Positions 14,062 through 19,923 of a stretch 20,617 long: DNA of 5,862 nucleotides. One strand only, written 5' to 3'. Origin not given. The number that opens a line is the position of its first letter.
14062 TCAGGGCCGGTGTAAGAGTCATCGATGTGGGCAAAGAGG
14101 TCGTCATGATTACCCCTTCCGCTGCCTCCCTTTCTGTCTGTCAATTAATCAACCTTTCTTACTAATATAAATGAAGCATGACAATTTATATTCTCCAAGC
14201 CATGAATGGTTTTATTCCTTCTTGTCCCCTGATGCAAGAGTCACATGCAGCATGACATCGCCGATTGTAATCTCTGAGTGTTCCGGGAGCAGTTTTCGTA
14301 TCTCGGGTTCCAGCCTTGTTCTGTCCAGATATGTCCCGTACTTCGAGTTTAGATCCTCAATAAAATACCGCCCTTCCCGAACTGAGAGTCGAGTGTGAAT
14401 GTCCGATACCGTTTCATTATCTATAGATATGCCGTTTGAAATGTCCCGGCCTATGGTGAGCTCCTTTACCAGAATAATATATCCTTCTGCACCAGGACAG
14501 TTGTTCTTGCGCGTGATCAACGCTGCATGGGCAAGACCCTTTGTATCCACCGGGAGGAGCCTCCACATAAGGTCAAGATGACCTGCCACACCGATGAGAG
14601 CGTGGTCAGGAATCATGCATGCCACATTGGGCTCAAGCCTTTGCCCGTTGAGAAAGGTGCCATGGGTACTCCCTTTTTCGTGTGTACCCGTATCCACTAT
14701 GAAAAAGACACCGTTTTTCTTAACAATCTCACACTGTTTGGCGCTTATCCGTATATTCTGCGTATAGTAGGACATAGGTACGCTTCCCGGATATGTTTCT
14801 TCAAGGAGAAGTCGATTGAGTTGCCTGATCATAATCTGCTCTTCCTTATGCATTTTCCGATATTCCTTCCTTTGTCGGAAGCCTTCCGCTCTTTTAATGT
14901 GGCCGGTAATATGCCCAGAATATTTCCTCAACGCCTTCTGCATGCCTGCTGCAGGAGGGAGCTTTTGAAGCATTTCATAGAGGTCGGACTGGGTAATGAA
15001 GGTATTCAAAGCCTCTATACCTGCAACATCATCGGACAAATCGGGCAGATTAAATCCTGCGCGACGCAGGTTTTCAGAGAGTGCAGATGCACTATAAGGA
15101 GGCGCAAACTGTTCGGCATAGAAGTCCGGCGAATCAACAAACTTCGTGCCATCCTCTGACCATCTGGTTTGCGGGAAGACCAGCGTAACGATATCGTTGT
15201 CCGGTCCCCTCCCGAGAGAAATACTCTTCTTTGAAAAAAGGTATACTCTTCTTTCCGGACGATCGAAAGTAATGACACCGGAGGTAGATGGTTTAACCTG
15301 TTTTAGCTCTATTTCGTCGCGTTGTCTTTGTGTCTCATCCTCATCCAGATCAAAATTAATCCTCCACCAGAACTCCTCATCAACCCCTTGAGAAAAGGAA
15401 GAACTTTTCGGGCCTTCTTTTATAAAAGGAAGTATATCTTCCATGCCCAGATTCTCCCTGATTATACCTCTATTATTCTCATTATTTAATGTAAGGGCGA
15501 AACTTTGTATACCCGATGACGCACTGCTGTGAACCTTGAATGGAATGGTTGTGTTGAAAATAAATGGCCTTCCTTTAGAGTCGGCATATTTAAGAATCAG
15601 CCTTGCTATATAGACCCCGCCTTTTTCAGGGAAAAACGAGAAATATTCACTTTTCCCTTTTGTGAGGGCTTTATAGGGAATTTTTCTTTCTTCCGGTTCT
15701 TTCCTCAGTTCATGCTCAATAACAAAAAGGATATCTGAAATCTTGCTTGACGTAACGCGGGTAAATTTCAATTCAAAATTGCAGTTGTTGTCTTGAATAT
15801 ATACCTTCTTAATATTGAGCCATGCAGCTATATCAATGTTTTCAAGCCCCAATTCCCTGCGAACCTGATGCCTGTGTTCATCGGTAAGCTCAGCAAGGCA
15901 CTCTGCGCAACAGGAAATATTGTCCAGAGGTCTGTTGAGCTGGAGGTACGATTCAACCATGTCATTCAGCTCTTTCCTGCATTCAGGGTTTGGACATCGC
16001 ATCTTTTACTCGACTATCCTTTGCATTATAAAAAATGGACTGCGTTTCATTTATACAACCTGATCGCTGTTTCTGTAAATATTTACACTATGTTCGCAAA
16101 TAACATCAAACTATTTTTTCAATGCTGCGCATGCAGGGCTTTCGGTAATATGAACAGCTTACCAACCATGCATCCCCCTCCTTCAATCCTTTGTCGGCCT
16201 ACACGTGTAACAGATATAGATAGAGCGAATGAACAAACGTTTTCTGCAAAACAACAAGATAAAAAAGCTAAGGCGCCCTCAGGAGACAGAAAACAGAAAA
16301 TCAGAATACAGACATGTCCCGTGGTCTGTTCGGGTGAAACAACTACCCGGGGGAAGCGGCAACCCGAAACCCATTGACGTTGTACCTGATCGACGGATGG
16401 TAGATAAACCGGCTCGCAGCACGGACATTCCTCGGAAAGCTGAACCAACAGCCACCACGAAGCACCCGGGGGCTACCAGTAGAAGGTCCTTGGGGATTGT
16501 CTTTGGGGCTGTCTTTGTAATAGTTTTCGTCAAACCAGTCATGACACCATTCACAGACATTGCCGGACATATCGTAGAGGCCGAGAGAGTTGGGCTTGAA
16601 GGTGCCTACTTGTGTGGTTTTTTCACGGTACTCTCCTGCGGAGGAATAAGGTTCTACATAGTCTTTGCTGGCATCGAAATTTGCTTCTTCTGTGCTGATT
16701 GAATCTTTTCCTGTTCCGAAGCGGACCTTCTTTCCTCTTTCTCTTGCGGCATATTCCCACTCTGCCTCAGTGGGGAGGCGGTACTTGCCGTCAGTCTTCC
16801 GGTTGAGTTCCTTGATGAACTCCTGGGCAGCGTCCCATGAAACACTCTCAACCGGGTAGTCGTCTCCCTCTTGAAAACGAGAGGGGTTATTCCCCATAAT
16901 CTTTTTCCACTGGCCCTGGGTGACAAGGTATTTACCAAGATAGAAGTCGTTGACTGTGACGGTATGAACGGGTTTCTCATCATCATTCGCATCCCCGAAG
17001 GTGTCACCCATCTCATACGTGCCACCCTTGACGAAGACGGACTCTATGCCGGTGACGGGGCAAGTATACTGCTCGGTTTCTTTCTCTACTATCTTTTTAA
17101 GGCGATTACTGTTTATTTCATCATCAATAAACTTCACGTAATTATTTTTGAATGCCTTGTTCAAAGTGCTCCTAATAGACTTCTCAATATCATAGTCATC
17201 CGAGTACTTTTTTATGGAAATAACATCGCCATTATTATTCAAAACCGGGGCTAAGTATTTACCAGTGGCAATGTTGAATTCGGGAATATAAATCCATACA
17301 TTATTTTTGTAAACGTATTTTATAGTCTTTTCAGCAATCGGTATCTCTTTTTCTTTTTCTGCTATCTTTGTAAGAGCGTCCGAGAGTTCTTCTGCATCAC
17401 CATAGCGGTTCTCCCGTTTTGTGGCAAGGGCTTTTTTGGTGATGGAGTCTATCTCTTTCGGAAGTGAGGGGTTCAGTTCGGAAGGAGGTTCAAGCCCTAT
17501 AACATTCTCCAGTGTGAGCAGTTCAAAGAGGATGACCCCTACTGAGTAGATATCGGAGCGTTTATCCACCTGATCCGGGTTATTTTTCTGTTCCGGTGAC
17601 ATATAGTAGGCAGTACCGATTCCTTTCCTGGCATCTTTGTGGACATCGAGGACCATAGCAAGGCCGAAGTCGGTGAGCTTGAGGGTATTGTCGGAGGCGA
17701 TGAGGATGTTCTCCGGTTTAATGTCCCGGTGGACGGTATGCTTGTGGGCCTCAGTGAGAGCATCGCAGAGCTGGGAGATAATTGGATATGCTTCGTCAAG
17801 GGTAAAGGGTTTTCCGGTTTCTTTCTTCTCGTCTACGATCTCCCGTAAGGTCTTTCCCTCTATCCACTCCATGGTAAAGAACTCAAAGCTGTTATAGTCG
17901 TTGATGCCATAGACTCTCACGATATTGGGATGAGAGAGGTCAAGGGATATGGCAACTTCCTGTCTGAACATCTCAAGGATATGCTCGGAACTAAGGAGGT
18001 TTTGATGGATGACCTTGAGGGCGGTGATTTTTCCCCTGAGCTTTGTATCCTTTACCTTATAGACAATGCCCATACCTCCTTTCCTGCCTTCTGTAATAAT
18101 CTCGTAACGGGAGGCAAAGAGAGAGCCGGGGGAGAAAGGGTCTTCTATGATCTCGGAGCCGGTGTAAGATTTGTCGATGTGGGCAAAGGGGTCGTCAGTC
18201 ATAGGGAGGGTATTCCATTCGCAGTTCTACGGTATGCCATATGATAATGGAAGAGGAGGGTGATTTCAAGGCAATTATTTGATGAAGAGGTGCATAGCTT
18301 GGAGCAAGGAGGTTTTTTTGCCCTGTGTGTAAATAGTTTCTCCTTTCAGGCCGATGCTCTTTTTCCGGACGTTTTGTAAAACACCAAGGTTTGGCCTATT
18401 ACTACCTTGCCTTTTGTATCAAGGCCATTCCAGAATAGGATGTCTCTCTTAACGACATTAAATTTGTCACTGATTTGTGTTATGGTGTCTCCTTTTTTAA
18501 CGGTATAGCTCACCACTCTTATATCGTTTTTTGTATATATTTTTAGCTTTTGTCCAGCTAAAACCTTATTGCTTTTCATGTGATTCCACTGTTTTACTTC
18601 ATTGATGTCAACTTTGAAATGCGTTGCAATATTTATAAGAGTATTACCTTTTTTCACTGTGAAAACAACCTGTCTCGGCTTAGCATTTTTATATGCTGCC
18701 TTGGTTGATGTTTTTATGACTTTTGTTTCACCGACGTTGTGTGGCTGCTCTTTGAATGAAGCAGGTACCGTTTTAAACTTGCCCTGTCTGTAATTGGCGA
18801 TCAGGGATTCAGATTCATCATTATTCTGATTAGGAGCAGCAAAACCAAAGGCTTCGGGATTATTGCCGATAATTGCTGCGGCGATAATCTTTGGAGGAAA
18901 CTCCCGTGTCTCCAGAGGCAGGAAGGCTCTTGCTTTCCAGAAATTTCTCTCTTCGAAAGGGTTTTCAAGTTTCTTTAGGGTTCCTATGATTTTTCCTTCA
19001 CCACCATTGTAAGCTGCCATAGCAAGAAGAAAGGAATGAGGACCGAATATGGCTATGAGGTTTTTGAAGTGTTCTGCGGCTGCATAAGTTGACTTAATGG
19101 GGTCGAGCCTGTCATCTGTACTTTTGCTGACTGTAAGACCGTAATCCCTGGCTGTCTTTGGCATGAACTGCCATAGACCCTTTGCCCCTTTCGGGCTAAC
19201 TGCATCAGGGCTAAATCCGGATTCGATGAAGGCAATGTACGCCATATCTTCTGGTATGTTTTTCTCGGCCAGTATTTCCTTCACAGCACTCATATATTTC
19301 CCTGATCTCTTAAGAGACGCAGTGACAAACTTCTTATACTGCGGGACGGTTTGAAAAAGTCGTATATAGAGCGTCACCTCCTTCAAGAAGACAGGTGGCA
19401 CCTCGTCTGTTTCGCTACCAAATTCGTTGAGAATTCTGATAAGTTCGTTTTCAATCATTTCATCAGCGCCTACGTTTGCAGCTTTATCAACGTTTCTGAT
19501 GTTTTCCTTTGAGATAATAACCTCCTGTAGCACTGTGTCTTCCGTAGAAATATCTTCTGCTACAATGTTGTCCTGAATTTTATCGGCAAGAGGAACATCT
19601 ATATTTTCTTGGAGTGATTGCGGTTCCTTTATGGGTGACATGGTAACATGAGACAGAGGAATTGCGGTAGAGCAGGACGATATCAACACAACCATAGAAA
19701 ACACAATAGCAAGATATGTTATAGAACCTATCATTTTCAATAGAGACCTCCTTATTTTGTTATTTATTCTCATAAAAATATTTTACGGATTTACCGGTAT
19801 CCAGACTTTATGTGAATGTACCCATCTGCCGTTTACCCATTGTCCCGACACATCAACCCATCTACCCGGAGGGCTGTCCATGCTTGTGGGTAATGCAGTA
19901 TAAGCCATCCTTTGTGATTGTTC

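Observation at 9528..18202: Dense co-directional kinase/FHA/PP2C phospho-signalling supercluster with mycobacterial-like fhaA-fhaB-pstP synteny in a non-actinobacterial-looking genome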

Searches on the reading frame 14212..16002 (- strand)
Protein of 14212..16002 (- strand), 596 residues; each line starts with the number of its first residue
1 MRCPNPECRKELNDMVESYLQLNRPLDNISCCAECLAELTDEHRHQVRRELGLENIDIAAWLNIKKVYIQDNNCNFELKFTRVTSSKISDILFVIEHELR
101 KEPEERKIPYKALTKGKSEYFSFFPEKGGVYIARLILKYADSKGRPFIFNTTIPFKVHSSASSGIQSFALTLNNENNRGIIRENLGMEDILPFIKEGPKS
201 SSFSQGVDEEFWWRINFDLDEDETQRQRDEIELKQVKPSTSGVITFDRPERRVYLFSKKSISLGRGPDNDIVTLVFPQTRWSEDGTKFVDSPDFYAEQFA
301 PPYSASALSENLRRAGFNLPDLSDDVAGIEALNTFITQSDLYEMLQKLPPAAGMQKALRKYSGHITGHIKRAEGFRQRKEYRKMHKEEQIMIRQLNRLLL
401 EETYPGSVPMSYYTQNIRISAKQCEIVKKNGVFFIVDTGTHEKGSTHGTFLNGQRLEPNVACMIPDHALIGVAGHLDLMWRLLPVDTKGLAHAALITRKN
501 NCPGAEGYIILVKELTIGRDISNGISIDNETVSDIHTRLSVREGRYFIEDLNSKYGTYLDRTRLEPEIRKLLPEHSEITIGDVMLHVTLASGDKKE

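Call 3: search_protein_families(library=pfam, proteins=[window:14212-16002:-], max_evalue=0.01)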
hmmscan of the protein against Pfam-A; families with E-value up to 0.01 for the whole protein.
window:14212-16002:- (596 aa): 2 families
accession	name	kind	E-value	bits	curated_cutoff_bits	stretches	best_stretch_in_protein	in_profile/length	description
PF00498.31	FHA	-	1.8e-25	89.6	20.7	2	516-581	2-67/67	FHA domain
PF16697.10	Yop-YscD_cpl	-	1.2e-09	38.8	33.2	1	513-586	17-89/94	Inner membrane component of T3SS, cytoplasmic domain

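Call 19: search_protein_families(library=ncbifam, proteins=[window:14212-16002:-], max_evalue=0.01)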
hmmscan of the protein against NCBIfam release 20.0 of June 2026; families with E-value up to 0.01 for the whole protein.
window:14212-16002:- (596 aa): 5 families
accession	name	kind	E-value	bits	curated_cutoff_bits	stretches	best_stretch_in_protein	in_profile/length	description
NF049868.1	FhaB_Rv0019c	equivalog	2.3e-15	57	125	1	513-585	86-156/158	FHA domain-containing protein FhaB/FipA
TIGR03354.1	VI_FHA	hypoth_equivalog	3.5e-10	40.3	120.25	1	513-594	24-108/420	type VI secretion system-associated FHA domain protein TagH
NF041660.2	oxygluDhInhib_OdhI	equivalog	3.5e-09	36.6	200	1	495-585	39-125/130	oxoglutarate dehydrogenase inhibitor Odhl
NF052573.1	HisKinEspAMyxo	equivalog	5.7e-05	21.3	1400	1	492-564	23-98/755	serine histidine kinase EspA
NF033760.1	gliding_GltG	equivalog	0.0045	15.6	650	0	516-587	27-96/650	adventurous gliding motility protein GltG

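Call 20: search_protein_families(library=padloc, proteins=[window:14212-16002:-], max_evalue=0.01)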
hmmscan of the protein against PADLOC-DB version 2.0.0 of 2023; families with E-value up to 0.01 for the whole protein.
window:14212-16002:- (596 aa): 0 families

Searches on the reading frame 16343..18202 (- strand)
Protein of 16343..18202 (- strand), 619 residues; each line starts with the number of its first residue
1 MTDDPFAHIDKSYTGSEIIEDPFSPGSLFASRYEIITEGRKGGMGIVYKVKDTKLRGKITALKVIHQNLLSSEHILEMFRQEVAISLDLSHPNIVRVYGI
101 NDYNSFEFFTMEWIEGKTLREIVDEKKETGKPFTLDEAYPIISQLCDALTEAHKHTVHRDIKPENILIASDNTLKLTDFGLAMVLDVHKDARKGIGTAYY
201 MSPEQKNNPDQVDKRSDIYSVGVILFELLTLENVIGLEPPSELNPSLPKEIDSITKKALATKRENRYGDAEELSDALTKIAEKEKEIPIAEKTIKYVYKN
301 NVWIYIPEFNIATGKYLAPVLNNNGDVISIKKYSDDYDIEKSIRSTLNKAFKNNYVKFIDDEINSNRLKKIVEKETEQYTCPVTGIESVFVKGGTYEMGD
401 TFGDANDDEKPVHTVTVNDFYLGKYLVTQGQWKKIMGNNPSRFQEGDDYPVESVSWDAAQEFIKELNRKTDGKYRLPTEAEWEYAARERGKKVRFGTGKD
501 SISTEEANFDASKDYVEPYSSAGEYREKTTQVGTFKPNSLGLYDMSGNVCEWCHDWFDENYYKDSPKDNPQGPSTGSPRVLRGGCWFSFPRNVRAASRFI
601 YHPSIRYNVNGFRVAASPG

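Call 3: search_protein_families(library=pfam, proteins=[window:16343-18202:-], max_evalue=0.01)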
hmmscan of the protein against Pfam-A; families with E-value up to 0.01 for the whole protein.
window:16343-18202:- (619 aa): 6 families
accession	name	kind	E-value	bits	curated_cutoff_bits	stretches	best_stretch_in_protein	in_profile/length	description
PF03781.23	FGE-sulfatase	-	3.5e-52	178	23.3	1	387-615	4-254/255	Sulfatase-modifying factor enzyme 1-like domain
PF00069.31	Pkinase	-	2.7e-41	142.1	31.7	1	41-278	9-237/263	Protein kinase domain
PF07714.23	PK_Tyr_Ser-Thr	-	4.8e-25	88.8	23.1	1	44-231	12-200/258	Protein tyrosine and serine/threonine kinase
PF03109.22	ABC1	-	7.3e-06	25.7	22.9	1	100-186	136-218/244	ABC1 atypical kinase-like domain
PF17667.7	Pkinase_fungal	-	0.0014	17.9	24.1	1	153-204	305-363/387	Fungal protein kinase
PF01636.29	APH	-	0.0042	17.3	23.2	0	148-191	160-206/239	Phosphotransferase enzyme family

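Call 19: search_protein_families(library=ncbifam, proteins=[window:16343-18202:-], max_evalue=0.01)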
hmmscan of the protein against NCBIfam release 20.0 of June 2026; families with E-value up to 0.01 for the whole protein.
window:16343-18202:- (619 aa): 26 families (the best 25 are shown)
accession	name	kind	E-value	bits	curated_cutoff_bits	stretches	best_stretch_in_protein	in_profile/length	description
NF033483.0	PknB_PASTA_kin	equivalog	2.9e-69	234.6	450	2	26-230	2-203/563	Stk1 family PASTA domain-containing Ser/Thr kinase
NF047741.1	antiphage_MADS6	equivalog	1.1e-45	156.3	460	2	129-286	292-466/612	methylation-associated defense system protein kinase MAD6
NF052427.1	StpK7MSMEG_1200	equivalog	3.6e-36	124.8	900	1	40-282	16-270/601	serine/threonine protein kinase StpK7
NF009651.0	PRK13184.1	equivalog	4.3e-31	107.7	839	1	31-306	2-314/932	serine/threonine-protein kinase PknD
TIGR03525.2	GldK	equivalog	1.7e-28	100.1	350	1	447-614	218-403/408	T9SS ring complex lipoprotein PorK/GldK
TIGR03903.1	TOMM_kin_cyc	equivalog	9.2e-25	86.7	705.75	1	60-235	6-189/1267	TOMM system kinase/cyclase fusion protein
NF051459.1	pyoverdine_PvdO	equivalog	6.1e-24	84.5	500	1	387-615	35-277/280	dihydropyoverdine dehydrogenase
NF038150.1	lanthi_synth_IV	equivalog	2.8e-22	78.9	650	1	26-234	184-395/851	class IV lanthionine synthetase LanL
TIGR03440.2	egtB_TIGR03440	equivalog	1.7e-20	73.5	360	2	474-615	293-413/413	ergothioneine biosynthesis protein EgtB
NF043056.1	T4SS_LegK1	equivalog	3.1e-18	65.7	550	1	39-228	79-283/516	Dot/Icm T4SS effector kinase LegK1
NF041186.1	SenA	equivalog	1.2e-15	57.8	420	1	449-616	271-382/382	selenoneine synthase SenA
NF053615.1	SerThrKinAfsKStmc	equivalog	2.3e-12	46.4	1300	1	33-225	15-203/809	protein serine/threonine kinase AfsK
NF038151.1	lanthi_synth_III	equivalog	8.8e-12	44.2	575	1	94-273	286-462/833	class III lanthionine synthetase LanKC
TIGR02171.1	Fb_sc_TIGR02171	subfamily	7.7e-11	40.7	544.35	1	473-598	158-260/912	TIGR02171 family lipoprotein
TIGR03524.1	GldJ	equivalog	1.1e-10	40.8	458.2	1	473-557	263-365/559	gliding motility lipoprotein GldJ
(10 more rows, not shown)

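Call 20: search_protein_families(library=padloc, proteins=[window:16343-18202:-], max_evalue=0.01)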
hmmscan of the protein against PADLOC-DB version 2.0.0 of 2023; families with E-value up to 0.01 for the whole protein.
window:16343-18202:- (619 aa): 34 families (the best 25 are shown)
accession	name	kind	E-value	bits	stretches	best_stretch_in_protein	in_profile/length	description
PDLC04060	PD-T4-6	-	7.7e-68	227.6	1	26-287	3-277/486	-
PDLC04042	PD-T4-6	-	1.6e-63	213.1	1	27-287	5-279/292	-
PDLC04053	PD-T4-6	-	1.4e-58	196.8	1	31-288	9-279/311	-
PDLC04047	PD-T4-6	-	2.3e-56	189.3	1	26-230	5-207/327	-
PDLC04057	PD-T4-6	-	8.5e-56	187.8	1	26-287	3-277/443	-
PDLC04138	mad6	-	2.3e-52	176.8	1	29-288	49-321/659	mads_6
PDLC04054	PD-T4-6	-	4e-52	175.8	1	23-282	3-275/347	-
PDLC04061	PD-T4-6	-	4.7e-52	176.1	1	28-284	13-287/510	-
PDLC04043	PD-T4-6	-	3e-50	169.6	1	31-282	15-279/452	-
PDLC04048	PD-T4-6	-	8e-50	168.2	1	26-283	5-275/354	-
PDLC04052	PD-T4-6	-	2.3e-46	157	1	27-282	5-278/496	-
PDLC04041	PD-T4-6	-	3.9e-45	152.9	1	21-281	19-294/443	-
PDLC04040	PD-T4-6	-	1e-43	147.9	1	41-282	4-267/547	-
PDLC04039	PD-T4-6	-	5e-43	145.7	1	26-285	10-280/458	-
PDLC04055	PD-T4-6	-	1.6e-40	137.3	1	28-284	67-339/496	-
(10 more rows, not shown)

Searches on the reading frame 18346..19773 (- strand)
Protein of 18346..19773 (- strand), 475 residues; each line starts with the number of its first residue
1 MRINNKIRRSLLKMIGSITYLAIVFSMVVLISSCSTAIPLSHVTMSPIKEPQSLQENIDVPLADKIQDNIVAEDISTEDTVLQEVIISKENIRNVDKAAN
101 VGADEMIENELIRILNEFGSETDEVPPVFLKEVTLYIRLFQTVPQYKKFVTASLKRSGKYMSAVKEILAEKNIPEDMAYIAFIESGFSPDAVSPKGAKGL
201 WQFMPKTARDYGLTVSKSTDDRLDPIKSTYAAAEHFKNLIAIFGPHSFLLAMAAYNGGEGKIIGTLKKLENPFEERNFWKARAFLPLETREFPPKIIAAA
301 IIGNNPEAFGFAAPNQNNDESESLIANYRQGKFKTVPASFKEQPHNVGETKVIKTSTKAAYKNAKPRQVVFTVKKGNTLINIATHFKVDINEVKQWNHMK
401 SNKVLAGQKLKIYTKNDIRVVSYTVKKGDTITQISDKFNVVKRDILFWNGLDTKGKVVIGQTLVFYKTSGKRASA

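Call 4: search_protein_families(library=pfam, proteins=[window:18346-19773:-], max_evalue=0.01)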
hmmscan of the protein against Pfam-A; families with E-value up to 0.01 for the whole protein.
window:18346-19773:- (475 aa): 4 families
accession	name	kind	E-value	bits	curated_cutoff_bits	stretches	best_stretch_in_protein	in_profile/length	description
PF01464.25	SLT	-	2.2e-25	88.9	21.3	1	170-267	9-106/117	Transglycosylase SLT domain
PF01476.26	LysM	-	3.1e-22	78.7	20.9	2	372-412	2-42/43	LysM domain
PF23473.1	LysM3_LYK4_5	-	6.3e-09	36.2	29.3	1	421-453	3-35/48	LYK4/5 LysM3 domain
PF23446.1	LysM1_NFP_LYK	-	0.0032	18.7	36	0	371-410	8-51/60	NFP/LYK LysM1 domain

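Call 27: list_cluster_members(proteins=[P0076, window:18346-19773:-, P0081])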
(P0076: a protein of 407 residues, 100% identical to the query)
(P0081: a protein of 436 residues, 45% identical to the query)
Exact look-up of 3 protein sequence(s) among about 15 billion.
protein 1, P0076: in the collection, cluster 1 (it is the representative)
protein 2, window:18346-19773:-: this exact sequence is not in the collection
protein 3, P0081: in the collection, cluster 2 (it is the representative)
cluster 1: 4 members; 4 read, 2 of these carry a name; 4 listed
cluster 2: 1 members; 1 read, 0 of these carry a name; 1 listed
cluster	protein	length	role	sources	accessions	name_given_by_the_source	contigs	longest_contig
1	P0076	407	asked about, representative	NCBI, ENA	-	-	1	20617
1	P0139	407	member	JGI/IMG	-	hypothetical protein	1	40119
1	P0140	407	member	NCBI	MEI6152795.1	MAG: hypothetical protein WCQ90_01765 [Deltaproteobacteria bacterium]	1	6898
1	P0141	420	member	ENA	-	-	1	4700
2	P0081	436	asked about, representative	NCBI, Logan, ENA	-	-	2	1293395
